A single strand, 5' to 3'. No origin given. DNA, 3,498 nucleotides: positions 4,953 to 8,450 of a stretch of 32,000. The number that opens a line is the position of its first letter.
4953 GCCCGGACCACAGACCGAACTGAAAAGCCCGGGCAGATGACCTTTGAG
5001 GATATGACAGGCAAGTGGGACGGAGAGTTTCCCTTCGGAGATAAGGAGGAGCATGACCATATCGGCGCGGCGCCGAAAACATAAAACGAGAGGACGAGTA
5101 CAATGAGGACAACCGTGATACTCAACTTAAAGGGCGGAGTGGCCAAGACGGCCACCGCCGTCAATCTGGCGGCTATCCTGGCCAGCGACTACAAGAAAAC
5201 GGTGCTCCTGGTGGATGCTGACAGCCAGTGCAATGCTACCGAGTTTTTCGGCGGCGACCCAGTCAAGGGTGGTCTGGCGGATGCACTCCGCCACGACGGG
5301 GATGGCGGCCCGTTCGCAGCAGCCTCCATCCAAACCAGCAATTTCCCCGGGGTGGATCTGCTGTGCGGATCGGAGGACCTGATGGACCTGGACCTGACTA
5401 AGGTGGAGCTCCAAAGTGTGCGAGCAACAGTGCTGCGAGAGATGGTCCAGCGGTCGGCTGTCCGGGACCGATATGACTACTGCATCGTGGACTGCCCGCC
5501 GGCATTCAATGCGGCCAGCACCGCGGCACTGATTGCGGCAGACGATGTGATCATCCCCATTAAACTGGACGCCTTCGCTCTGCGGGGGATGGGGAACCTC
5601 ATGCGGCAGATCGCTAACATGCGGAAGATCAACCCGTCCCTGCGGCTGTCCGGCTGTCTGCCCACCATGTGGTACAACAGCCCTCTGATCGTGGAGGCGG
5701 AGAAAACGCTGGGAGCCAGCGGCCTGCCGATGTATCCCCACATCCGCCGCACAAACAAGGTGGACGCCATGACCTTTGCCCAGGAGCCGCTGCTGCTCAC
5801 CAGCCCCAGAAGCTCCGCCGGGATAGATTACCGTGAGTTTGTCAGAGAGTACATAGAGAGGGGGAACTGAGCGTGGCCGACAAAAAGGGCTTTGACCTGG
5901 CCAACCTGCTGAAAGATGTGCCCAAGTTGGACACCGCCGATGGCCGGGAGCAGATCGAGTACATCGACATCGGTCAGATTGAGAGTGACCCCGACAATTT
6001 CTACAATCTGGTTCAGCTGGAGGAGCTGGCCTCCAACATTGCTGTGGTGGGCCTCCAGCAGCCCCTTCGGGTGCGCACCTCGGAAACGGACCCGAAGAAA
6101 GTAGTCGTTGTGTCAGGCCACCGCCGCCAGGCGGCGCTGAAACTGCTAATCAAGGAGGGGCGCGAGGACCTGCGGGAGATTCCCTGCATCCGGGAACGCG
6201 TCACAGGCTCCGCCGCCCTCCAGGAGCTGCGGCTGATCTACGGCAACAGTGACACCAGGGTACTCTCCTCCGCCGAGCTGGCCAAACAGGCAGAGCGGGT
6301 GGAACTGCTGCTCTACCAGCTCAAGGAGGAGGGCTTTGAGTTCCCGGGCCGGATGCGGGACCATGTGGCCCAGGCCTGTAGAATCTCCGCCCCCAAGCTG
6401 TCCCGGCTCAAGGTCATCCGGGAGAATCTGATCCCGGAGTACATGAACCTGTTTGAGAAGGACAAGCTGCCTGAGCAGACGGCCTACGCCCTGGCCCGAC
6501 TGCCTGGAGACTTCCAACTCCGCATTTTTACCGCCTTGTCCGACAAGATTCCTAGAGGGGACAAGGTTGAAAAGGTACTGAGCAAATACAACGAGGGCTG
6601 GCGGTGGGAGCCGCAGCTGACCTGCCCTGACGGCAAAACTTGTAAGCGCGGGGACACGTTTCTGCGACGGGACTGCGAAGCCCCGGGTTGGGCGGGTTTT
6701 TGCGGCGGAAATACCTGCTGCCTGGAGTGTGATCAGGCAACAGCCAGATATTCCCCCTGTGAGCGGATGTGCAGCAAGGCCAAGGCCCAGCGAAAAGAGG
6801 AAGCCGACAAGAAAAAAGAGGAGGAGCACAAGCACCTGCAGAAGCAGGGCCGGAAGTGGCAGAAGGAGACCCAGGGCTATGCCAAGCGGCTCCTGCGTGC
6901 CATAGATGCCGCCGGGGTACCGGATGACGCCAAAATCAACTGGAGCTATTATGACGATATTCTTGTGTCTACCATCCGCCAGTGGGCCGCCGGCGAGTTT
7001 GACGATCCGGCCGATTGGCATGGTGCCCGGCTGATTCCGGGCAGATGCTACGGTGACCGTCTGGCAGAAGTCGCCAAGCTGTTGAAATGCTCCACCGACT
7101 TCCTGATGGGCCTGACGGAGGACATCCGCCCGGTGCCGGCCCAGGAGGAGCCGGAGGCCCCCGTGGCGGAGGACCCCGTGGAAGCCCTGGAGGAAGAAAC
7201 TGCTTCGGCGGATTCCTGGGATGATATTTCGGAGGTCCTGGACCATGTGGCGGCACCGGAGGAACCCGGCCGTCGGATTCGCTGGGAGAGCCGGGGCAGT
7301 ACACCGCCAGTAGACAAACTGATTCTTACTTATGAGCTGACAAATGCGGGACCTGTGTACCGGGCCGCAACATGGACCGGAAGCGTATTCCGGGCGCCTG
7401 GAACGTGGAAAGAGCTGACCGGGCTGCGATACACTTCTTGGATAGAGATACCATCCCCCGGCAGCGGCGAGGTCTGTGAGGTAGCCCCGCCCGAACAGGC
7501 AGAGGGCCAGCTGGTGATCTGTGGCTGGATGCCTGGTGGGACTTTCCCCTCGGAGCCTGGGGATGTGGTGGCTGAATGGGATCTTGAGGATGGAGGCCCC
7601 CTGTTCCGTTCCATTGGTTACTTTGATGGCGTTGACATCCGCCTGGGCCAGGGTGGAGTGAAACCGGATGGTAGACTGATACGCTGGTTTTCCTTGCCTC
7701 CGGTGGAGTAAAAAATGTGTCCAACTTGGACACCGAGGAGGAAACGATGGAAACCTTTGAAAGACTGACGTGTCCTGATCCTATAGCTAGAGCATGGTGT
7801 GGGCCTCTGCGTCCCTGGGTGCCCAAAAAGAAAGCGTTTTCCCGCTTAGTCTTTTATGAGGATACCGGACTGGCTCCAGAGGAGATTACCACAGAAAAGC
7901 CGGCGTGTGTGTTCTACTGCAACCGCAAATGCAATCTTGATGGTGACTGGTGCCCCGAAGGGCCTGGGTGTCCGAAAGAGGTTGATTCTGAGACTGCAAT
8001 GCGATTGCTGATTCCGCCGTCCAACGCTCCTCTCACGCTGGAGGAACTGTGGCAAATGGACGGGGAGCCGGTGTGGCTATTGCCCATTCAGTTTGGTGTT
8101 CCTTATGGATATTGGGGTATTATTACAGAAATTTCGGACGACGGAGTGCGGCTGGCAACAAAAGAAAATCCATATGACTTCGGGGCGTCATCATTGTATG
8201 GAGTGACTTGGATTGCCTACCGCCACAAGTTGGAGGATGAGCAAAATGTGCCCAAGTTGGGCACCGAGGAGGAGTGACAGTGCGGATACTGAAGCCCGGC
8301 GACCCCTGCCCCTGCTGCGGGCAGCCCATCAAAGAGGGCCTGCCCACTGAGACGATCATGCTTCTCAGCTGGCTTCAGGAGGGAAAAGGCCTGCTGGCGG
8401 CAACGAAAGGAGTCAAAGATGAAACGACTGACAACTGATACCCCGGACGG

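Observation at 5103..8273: ParA-ParB module with four copies of a non-canonical 17-bp palindrome: candidate parS and a phage-plasmid lifestyle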

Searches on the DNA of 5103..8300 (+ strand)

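Call 10: search_dna_similar(query=window:5103-8300:+, collection=phages, mode=distant, max_rows=20)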
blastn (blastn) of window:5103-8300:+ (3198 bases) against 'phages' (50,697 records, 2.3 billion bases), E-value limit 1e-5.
Records with a match: 3; places in all: 3; records where one place covers at least 80% of the query: 0.
Best place of each record, by identity: 60-80% 3.
By first word of the organism name: Bacteriophage 2; Flavonifractor 1.
By host as written in the record: - 2; Flavonifractor plautii 1.
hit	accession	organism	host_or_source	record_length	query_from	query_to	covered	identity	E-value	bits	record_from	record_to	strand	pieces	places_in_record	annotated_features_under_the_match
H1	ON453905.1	Flavonifractor phage Cormatin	Flavonifractor plautii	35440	2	1396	22%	73.0%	4e-81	383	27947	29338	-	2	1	ParA-like partition protein | hypothetical protein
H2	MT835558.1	Bacteriophage sp.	human fecal samples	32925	382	1306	19%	69.6%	1e-37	242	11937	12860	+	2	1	record has no annotation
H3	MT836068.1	Bacteriophage sp.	human fecal samples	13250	816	1322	16%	68.3%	2e-41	178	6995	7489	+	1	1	record has no annotation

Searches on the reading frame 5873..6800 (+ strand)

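Call 76: search_dna_similar(query=window:5873-6800:+, collection=plasmids, mode=protein, max_rows=15)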
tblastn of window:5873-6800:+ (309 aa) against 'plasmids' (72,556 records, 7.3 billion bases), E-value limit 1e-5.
Records with a match: 71; places in all: 71; records where one place covers at least 80% of the query: 0.
Best place of each record, by identity: <60% 71.
By first word of the organism name: Clostridium 64; Paraclostridium 3; Clostridioides 3; Butyrivibrio 1.
By predicted mobility (MOB-suite, as given by PLSDB): mobilizable 65; non-mobilizable 6.
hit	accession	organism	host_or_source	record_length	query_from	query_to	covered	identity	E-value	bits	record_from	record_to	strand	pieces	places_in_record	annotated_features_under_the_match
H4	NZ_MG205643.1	Paraclostridium sordellii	Equine disease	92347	9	227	71%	33.3%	9e-24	108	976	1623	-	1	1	ParB N-terminal domain-containing protein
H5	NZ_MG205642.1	Paraclostridium sordellii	-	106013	9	227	71%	33.3%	2e-23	107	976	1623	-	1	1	ParB N-terminal domain-containing protein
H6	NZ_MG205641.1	Paraclostridium sordellii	-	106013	9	227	71%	33.3%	2e-23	107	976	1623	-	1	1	ParB N-terminal domain-containing protein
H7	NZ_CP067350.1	Clostridioides sp. ES-S-0107-01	soil,soil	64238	9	233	73%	31.1%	2e-12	75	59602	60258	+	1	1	ParB N-terminal domain-containing protein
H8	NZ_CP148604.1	Clostridium perfringens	-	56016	9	225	70%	31.8%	5e-21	100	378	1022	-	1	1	none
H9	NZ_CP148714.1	Clostridium perfringens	-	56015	9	225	70%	31.8%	7e-21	100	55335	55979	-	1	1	ParB N-terminal domain-containing protein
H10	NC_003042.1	Clostridium perfringens str. 13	-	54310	14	225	69%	32.6%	1e-21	102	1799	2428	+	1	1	ParB/RepB/Spo0J family partition protein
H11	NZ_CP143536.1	Clostridium perfringens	Homo sapiens,fecal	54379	14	225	69%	32.6%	1e-21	102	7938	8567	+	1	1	ParB/RepB/Spo0J family partition protein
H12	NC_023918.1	Clostridium perfringens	-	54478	14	225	69%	32.6%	1e-21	102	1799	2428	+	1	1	ParB/RepB/Spo0J family partition protein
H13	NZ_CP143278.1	Clostridium perfringens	dog,fecal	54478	14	225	69%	32.6%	1e-21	102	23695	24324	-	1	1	ParB/RepB/Spo0J family partition protein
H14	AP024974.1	Clostridium perfringens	Homo sapiens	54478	14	225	69%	32.6%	1e-21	102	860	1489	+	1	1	hypothetical protein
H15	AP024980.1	Clostridium perfringens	Homo sapiens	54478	14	225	69%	32.6%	1e-21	102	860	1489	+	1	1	parB: Type I partitioning system centromere binding protein ParB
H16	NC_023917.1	Clostridium perfringens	-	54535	14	225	69%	32.6%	1e-21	102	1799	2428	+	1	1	ParB/RepB/Spo0J family partition protein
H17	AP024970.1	Clostridium perfringens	Homo sapiens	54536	14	225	69%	32.6%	1e-21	102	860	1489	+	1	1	parB: Type I partitioning centromere binding protein ParB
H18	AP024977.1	Clostridium perfringens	Homo sapiens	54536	14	225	69%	32.6%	1e-21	102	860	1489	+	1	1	parB: Type I partitioning centromere binding protein ParB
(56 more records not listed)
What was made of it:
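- Plasmid members of the ParB family exist: pCP13 and pCS1 (call 76).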

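Call 77: search_dna_similar(query=window:5873-6800:+, collection=phages, mode=protein, max_rows=25)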
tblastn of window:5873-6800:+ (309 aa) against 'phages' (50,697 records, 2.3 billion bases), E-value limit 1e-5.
Records with a match: 6; places in all: 6; records where one place covers at least 80% of the query: 3.
Best place of each record, by identity: <60% 6.
By first word of the organism name: Bacteriophage 4; Flavonifractor 1; Clostridium 1.
By host as written in the record: - 4; Flavonifractor plautii 1; Enterocloster clostridioformis 1.
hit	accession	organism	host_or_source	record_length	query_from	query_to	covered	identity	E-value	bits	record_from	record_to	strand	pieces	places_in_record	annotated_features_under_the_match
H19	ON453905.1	Flavonifractor phage Cormatin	Flavonifractor plautii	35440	20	308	94%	56.7%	8e-96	315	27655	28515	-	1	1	hypothetical protein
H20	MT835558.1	Bacteriophage sp.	human fecal samples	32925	5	304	97%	48.5%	4e-81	273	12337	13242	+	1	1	record has no annotation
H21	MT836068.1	Bacteriophage sp.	human fecal samples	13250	7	309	98%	44.5%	1e-70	243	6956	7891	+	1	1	record has no annotation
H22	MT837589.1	Bacteriophage sp.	human fecal samples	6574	1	224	72%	30.0%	8e-15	81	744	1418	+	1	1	record has no annotation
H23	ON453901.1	Clostridium phage Saumur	Enterocloster clostridioformis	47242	26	224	64%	29.6%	4e-12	72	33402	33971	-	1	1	ParB-like partition protein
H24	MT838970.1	Bacteriophage sp.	human fecal samples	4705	2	210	68%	26.7%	6e-13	75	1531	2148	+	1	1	record has no annotation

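Call 79: get_annotated_region(hit=H4, flank=4000)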
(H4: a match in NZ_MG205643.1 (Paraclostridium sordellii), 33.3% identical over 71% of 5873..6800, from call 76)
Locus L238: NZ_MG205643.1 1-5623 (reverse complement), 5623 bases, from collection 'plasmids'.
description: Paraclostridium sordellii strain S0804018 plasmid pCS1-5, complete sequence
organism: Paraclostridium sordellii (NCBI taxid 1505)
taxonomy: Bacteria; Bacillota; Clostridia; Peptostreptococcales; Peptostreptococcaceae; Paraclostridium; Paraclostridium sordellii
host: -; source: Equine disease; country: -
typing (MOB-suite, as given by PLSDB): mobilizable; replicon rep_cluster_466; relaxase MOBP
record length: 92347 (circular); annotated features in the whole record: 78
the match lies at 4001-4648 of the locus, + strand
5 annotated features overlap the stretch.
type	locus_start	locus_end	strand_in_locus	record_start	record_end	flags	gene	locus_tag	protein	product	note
CDS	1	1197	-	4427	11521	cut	tcsL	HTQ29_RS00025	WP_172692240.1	glucosylating lethal toxin TcsL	-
CDS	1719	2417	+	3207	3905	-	-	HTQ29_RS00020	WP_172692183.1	N-acetylmuramoyl-L-alanine amidase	-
CDS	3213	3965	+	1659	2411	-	-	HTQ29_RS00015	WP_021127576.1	AAA family ATPase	GO:0007059 - chromosome segregation [Evidence IEA]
CDS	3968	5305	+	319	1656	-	-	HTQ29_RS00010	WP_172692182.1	ParB N-terminal domain-containing protein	-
CDS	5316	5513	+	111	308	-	-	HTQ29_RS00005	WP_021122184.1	antidote-toxin recognition MazE family protein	-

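Call 90: get_annotated_region(hit=H23, flank=20000)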
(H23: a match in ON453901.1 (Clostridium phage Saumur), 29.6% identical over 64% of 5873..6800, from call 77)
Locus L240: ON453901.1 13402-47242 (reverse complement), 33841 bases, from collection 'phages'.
description: Clostridium phage Saumur, complete genome.
organism: Clostridium phage Saumur (NCBI taxid 2951973)
taxonomy: Viruses
host: Enterocloster clostridioformis; source: feces; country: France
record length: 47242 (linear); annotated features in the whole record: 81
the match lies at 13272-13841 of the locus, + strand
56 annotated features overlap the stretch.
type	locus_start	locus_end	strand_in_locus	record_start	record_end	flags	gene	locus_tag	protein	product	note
CDS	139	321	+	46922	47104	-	-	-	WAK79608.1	DNA binding protein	rasttk_feature_creation_tool=/opt/patric-common/ runtime/bin/phanotate version 1.5.0; HHpred against PHROGS v3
CDS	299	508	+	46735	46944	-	-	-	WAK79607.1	hypothetical protein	rasttk_feature_creation_tool=/opt/patric-common/ runtime/bin/phanotate version 1.5.0; ...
CDS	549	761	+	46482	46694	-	-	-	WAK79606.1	released upon host infection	rasttk_feature_creation_tool=/opt/patric-common/ runtime/bin/phanotate version 1.5.0; HHpred against PHROGS v3; ...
CDS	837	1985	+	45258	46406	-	-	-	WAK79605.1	phosphoadenosine phosphosulfate reductase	rasttk_feature_creation_tool=/opt/patric-common/ runtime/bin/phanotate version 1.5.0; HHpred against PHROGS v3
CDS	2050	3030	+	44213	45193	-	-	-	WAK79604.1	hypothetical protein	rasttk_feature_creation_tool=/opt/patric-common/ runtime/bin/phanotate version 1.5.0; ...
CDS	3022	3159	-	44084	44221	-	-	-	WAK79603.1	hypothetical protein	rasttk_feature_creation_tool=/opt/patric-common/ runtime/bin/phanotate version 1.5.0; ...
CDS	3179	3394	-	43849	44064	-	-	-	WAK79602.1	hypothetical protein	rasttk_feature_creation_tool=/opt/patric-common/ runtime/bin/phanotate version 1.5.0; ...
CDS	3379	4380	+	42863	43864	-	-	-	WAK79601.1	replication initiation protein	rasttk_feature_creation_tool=/opt/patric-common/ runtime/bin/phanotate version 1.5.0; HHpred against PHROGS v3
CDS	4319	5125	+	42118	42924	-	-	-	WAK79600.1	hypothetical protein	rasttk_feature_creation_tool=/opt/patric-common/ runtime/bin/phanotate version 1.5.0; ...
CDS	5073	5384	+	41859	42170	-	-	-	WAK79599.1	hypothetical protein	rasttk_feature_creation_tool=/opt/patric-common/ runtime/bin/phanotate version 1.5.0; ...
CDS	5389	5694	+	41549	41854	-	-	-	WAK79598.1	endolysin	rasttk_feature_creation_tool=/opt/patric-common/ runtime/bin/phanotate version 1.5.0; HHpred against PHROGS v3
CDS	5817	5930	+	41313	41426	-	-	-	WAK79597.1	hypothetical protein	rasttk_feature_creation_tool=/opt/patric-common/ runtime/bin/phanotate version 1.5.0; ...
CDS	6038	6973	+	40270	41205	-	-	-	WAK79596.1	DNA-cytosine methyltransferase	rasttk_feature_creation_tool=/opt/patric-common/ runtime/bin/phanotate version 1.5.0; HHpred against PHROGS v3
CDS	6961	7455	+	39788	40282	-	-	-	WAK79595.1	hypothetical protein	rasttk_feature_creation_tool=/opt/patric-common/ runtime/bin/phanotate version 1.5.0; ...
CDS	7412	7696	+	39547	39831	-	-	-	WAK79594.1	DNA binding protein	rasttk_feature_creation_tool=/opt/patric-common/ runtime/bin/phanotate version 1.5.0; HHpred against PHROGS v3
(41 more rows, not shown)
